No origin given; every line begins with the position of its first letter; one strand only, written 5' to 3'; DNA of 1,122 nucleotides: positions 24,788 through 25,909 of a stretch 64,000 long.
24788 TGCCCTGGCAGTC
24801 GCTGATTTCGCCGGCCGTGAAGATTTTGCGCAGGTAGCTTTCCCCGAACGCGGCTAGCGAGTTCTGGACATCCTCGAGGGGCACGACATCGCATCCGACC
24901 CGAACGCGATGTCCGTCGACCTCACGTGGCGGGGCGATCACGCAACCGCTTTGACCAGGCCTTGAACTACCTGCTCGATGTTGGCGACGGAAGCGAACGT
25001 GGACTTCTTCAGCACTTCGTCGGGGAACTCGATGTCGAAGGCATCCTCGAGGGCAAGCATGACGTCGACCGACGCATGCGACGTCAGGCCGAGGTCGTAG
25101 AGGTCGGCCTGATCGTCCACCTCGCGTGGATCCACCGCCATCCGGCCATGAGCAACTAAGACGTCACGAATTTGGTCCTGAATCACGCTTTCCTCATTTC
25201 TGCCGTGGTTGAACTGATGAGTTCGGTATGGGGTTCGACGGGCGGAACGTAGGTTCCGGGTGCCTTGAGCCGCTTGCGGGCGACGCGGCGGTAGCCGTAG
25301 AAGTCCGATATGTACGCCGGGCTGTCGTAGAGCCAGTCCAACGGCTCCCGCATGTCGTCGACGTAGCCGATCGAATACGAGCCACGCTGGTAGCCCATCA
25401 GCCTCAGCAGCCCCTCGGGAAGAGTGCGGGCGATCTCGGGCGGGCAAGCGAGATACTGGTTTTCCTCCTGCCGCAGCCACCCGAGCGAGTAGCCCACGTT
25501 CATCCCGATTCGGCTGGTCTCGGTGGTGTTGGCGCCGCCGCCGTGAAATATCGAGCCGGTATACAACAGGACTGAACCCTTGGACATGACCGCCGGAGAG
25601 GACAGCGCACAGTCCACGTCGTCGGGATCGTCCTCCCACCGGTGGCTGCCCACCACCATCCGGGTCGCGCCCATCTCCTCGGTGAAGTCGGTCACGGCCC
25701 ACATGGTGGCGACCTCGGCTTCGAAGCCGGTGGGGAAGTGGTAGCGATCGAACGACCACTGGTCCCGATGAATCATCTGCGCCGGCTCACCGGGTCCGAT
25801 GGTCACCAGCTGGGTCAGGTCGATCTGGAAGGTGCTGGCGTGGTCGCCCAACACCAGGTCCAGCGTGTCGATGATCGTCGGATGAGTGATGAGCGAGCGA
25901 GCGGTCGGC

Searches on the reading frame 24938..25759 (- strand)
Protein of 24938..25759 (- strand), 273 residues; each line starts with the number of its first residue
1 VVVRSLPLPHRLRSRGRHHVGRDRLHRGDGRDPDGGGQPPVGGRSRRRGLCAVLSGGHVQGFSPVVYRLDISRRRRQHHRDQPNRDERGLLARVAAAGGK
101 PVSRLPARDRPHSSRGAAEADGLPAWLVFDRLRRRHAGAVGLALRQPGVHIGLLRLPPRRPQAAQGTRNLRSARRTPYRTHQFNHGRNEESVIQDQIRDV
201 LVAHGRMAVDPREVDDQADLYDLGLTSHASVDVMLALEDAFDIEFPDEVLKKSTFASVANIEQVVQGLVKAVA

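Call 18: search_protein_families(library=pfam, proteins=[window:24938-25759:-], max_evalue=0.001)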
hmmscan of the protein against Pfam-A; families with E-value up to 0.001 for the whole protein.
window:24938-25759:- (273 aa): 1 family
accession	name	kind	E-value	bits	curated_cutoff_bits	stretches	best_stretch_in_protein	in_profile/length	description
PF00550.31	PP-binding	-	3.9e-08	33.9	20.8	1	208-259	12-64/67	Phosphopantetheine attachment site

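Call 32: search_protein_families(library=ncbifam, proteins=[window:24938-25759:-], max_evalue=0.001)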
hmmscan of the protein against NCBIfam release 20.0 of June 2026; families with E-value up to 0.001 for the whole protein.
window:24938-25759:- (273 aa): 6 families
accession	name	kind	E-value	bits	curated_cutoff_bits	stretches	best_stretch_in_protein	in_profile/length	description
NF005480.0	PRK07081.1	equivalog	8.3e-27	93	72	1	194-271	2-79/83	acyl carrier protein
NF002148.0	PRK00982.1-2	subfamily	4.2e-06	26.5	71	1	193-252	5-63/79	acyl carrier protein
NF002151.0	PRK00982.1-5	equivalog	8.3e-06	25.8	92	1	192-252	3-62/78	acyl carrier protein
NF002149.0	PRK00982.1-3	equivalog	9.1e-06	25.5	106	1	193-254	4-64/78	acyl carrier protein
TIGR00517.1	acyl_carrier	equivalog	1.6e-05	24.7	70.45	1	205-252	14-62/77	acyl carrier protein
NF058660.1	cispen_ACP_AmcB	equivalog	2.6e-05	24.3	80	1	193-268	2-78/80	cispentacin biosynthesis acyl carrier protein AmcB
